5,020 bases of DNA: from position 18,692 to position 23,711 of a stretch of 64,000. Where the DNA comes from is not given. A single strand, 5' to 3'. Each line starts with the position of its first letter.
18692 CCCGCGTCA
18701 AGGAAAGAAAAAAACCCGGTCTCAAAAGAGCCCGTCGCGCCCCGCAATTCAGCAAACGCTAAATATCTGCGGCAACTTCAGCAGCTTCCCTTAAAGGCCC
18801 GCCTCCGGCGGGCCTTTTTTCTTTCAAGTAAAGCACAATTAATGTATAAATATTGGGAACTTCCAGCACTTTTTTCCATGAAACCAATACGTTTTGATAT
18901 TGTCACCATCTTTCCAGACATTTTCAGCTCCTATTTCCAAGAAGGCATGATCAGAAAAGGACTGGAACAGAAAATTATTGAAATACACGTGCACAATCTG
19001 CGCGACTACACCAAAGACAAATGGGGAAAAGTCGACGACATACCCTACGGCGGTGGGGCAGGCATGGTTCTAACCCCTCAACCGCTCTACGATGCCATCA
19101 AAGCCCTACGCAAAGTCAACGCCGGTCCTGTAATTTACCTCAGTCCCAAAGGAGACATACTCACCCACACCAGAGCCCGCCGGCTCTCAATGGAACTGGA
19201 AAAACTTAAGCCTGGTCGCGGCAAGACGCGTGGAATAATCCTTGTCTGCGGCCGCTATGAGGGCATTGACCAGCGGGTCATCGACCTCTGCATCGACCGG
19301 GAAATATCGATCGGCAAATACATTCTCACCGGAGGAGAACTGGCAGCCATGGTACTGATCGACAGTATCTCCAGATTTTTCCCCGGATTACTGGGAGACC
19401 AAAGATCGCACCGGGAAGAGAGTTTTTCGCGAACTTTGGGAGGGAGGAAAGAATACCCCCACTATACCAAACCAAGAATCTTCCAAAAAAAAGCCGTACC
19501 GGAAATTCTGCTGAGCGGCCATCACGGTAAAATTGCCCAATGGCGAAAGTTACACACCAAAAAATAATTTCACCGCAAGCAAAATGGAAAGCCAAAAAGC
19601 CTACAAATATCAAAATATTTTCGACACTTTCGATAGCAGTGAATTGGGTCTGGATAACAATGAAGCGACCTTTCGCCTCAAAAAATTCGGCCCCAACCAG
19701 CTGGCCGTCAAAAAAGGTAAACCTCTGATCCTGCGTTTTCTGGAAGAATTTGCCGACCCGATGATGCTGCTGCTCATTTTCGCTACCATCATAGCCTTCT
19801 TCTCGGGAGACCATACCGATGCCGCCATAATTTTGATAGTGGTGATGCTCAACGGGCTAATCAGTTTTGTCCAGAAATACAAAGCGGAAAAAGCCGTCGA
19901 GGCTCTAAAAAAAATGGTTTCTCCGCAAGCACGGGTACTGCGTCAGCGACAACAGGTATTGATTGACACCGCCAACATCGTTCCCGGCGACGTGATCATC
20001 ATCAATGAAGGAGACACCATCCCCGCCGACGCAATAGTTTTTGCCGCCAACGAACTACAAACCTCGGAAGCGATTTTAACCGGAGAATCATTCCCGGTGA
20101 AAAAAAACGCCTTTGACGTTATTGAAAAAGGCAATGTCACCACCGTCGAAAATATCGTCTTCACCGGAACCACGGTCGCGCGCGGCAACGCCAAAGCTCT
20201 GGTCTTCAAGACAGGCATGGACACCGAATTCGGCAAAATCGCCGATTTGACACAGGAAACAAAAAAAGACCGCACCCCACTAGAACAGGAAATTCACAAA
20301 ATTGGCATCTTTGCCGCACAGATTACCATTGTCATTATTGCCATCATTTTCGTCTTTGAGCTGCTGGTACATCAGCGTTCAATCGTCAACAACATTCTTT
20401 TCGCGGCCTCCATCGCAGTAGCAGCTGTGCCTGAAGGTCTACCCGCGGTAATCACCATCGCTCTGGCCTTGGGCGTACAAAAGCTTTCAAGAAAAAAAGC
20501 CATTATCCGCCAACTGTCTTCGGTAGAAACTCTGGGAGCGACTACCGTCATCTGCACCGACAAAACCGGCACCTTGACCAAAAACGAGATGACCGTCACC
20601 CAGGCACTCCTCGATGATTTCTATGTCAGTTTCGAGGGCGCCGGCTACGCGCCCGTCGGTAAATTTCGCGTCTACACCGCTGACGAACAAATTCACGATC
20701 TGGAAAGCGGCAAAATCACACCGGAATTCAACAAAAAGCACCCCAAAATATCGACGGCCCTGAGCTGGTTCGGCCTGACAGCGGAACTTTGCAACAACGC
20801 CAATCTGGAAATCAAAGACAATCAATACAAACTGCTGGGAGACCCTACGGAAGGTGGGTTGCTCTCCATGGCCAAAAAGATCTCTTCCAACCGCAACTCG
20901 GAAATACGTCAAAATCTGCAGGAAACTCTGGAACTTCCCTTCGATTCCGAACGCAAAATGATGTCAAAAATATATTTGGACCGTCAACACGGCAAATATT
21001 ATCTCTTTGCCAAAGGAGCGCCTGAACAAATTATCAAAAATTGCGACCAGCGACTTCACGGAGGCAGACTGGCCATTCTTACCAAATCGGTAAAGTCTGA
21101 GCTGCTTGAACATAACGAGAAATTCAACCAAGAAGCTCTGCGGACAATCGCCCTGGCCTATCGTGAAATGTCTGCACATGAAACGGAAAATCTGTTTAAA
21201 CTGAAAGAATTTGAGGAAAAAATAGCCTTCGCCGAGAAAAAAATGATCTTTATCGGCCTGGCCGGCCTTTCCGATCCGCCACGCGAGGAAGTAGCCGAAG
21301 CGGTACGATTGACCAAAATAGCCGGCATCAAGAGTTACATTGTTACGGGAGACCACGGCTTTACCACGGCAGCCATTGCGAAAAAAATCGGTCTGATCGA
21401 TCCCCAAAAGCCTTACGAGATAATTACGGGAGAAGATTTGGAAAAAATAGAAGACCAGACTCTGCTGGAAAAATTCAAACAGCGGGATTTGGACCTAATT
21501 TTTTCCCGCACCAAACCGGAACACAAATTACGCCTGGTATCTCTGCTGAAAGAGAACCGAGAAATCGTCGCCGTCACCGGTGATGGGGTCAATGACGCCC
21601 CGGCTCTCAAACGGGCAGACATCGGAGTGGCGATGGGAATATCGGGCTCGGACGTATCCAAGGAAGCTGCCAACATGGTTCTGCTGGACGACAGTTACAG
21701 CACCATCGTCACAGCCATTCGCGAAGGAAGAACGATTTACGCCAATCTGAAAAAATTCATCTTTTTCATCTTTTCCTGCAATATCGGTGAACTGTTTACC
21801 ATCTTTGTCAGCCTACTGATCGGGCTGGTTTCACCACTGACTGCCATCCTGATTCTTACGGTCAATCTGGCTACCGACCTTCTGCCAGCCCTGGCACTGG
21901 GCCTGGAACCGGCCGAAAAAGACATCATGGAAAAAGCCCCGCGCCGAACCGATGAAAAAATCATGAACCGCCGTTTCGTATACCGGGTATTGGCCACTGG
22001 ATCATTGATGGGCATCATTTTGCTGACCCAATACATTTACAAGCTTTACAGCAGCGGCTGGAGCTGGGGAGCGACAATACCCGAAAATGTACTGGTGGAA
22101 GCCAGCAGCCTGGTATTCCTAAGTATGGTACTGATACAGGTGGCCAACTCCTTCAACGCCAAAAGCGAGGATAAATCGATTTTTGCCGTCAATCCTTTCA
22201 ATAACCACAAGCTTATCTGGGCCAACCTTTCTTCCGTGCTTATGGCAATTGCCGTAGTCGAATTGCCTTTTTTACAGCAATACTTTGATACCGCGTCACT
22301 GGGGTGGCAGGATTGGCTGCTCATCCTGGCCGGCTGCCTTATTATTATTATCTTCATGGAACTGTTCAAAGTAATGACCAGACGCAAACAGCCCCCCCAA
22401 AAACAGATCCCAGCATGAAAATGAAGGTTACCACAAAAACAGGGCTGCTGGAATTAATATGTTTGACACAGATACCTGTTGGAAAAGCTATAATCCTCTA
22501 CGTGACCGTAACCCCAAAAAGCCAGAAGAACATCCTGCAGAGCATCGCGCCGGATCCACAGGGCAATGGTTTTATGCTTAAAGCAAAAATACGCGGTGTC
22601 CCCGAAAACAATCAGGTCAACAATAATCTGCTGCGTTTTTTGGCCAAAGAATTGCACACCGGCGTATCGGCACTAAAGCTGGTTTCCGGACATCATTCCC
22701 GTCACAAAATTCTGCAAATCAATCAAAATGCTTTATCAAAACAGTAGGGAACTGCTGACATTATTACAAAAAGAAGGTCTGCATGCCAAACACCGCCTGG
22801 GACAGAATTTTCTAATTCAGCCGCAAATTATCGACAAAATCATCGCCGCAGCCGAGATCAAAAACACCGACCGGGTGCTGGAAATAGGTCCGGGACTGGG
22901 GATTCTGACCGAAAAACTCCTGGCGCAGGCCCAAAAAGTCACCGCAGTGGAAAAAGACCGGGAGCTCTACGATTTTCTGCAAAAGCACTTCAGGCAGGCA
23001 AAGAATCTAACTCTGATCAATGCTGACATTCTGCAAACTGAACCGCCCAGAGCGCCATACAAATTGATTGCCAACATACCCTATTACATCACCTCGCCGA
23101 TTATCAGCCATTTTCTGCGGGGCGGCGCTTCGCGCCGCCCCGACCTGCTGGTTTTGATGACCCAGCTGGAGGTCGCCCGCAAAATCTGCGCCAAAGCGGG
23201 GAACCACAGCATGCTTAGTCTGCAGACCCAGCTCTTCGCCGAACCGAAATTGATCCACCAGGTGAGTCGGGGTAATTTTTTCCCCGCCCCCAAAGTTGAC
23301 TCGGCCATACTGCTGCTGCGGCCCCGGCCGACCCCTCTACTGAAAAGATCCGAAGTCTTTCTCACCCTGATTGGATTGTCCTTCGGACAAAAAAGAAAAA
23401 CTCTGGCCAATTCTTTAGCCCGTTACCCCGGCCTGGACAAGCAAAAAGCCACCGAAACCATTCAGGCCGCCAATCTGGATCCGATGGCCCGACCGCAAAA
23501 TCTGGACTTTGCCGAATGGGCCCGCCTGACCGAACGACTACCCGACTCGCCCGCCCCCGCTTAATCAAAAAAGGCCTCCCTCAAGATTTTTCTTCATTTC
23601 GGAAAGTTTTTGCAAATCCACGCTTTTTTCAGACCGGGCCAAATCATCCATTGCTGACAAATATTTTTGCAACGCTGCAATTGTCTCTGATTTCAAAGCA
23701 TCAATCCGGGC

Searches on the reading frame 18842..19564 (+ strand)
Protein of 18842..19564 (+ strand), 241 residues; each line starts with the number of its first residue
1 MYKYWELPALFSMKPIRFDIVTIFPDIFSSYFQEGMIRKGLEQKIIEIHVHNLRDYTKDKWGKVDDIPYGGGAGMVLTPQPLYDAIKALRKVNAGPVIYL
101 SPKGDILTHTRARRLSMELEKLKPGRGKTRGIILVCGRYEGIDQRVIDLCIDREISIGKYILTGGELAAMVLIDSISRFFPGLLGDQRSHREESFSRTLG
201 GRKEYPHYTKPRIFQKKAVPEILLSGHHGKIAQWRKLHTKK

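Call 69: search_protein_families(library=pfam, proteins=[window:18842-19564:+], max_evalue=0.0001)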
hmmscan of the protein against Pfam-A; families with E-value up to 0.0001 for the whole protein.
window:18842-19564:+ (241 aa): 1 family
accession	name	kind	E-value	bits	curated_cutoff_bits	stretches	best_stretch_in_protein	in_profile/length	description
PF01746.26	tRNA_m1G_MT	-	3.3e-49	167.7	27.3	1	42-237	6-184/195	tRNA (Guanine-1)-methyltransferase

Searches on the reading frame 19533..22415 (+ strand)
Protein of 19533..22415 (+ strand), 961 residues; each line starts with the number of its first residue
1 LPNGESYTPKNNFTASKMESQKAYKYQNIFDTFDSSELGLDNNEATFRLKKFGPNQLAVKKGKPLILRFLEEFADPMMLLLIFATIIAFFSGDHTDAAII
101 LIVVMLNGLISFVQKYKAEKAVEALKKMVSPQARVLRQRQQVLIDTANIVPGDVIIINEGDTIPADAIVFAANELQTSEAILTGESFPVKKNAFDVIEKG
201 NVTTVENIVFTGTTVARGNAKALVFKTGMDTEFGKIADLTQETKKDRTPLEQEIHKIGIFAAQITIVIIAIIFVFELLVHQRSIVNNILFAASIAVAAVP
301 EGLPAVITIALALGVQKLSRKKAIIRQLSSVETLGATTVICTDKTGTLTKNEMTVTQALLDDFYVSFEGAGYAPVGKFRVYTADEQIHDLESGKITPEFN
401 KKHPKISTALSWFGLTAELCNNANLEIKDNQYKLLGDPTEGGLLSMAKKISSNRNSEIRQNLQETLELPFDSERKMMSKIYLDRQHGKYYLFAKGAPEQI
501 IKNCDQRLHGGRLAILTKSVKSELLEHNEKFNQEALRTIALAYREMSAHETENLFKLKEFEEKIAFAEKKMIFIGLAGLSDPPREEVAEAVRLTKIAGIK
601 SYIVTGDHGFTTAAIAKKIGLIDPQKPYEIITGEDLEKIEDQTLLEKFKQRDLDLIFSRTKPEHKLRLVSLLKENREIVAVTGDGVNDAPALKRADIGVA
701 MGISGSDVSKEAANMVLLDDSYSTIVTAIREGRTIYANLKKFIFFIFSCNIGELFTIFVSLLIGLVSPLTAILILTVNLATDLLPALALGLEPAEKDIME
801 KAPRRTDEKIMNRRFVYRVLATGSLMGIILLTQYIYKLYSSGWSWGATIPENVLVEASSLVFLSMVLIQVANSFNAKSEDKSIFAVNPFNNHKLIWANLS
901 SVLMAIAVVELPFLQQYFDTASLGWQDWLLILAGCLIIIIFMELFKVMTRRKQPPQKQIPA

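Call 69: search_protein_families(library=pfam, proteins=[window:19533-22415:+], max_evalue=0.0001)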
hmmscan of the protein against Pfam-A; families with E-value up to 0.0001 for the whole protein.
window:19533-22415:+ (961 aa): 6 families
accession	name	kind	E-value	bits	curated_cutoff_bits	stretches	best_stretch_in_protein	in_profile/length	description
PF00122.25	E1-E2_ATPase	-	4e-49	167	28.1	1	128-321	2-181/181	E1-E2 ATPase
PF00689.26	Cation_ATPase_C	-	3.2e-47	161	27.3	1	767-947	2-174/175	Cation transporting ATPase, C-terminus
PF13246.12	Cation_ATPase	-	5.2e-21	74.9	21.7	1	419-505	2-89/91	Cation transport ATPase (P-type)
PF00690.31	Cation_ATPase_N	-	1.5e-16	60.2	20.4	1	24-88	4-69/69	Cation transporter/ATPase, N-terminus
PF00702.32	Hydrolase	-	7.9e-15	56.2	26.4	1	525-696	55-191/191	haloacid dehalogenase-like hydrolase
PF08282.18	Hydrolase_3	-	7.6e-05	23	20.9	0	667-725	194-251/255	haloacid dehalogenase-like hydrolase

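Call 87: search_protein_families(library=ncbifam, proteins=[window:19533-22415:+], max_evalue=0.001)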
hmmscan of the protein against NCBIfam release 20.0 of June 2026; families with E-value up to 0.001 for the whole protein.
window:19533-22415:+ (961 aa): 24 families
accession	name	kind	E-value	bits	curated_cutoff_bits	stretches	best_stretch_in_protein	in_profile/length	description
TIGR01522.1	ATPase-IIA2_Ca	equivalog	2.5e-187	624.4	798.3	2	416-952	362-853/854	calcium-transporting P-type ATPase, PMR1-type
TIGR01116.1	ATPase-IIA1_Ca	equivalog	3.6e-181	604.2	703.4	1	70-950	2-799/799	calcium-translocating P-type ATPase, SERCA-type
TIGR01523.1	ATPase-IID_K-Na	equivalog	5.8e-145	484.3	645.05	2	248-957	267-997/997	potassium/sodium efflux P-type ATPase, fungal-type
TIGR01106.1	ATPase-IIC_X-K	subfamily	4e-143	478.5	946.1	3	33-623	29-609/997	Na,H/K antiporter P-type ATPase subunit alpha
TIGR01517.1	ATPase-IIB_Ca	equivalog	4.9e-140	468.4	507.05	2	422-946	401-877/882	calcium-translocating P-type ATPase, PMCA-type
TIGR01524.1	ATPase-IIIB_Mg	equivalog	9.3e-131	437.3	610.75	2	22-357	16-356/867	magnesium-translocating P-type ATPase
TIGR01647.1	ATPase-IIIA_H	equivalog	4.5e-129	431.8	615.5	2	39-359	1-308/755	plasma-membrane proton-efflux P-type ATPase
NF011702.0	PRK15122.1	subfamily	3e-112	376.2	975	2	13-357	23-393/907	magnesium-translocating P-type ATPase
TIGR01494.1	ATPase_P-type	subfamily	8.1e-89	298.2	62.3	4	656-775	365-478/478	HAD-IC family P-type ATPase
TIGR01657.1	P-ATPase-V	hypoth_equivalog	3.7e-72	243.3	618.25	2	13-643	115-719/1055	ATP13A2 family polyamine export P-type ATPase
TIGR01525.1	ATPase-IB_hvy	subfamily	2.7e-70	237.8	346.25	3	77-358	1-269/560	heavy metal translocating P-type ATPase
TIGR01512.1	ATPase-IB2_Cd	subfamily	1.9e-59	201.7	313.5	3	79-358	3-255/494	cadmium family heavy metal-translocating P-type ATPase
TIGR01511.1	ATPase-IB1_Cu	subfamily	3.5e-47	161.5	397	3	77-358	20-282/542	copper-translocating P-type ATPase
NF008262.1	PRK11033.1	equivalog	2.1e-42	145.5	1005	3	80-357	181-445/731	zinc/cadmium/mercury/lead-transporting ATPase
NF033775.1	P_type_ZntA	exception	1.2e-37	129.7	1240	2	80-357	186-450/732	Zn(II)/Cd(II)/Pb(II) translocating P-type ATPase ZntA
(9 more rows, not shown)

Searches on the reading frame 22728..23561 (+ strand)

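Call 69: search_protein_families(library=pfam, proteins=[window:22728-23561:+], max_evalue=0.0001)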
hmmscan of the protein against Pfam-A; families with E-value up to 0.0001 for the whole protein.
window:22728-23561:+ (278 aa): 3 families
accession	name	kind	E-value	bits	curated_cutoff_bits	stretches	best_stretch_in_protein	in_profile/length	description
PF00398.26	RrnaAD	-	1.5e-61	208.3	24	1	19-258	3-251/263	Ribosomal RNA adenine dimethylase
PF13649.12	Methyltransf_25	-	5.5e-06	27.4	27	1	50-116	1-70/97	Methyltransferase domain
PF01135.25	PCMT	-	2.3e-05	24.7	20.3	1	30-114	57-146/210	Protein-L-isoaspartate(D-aspartate) O-methyltransferase (PCMT)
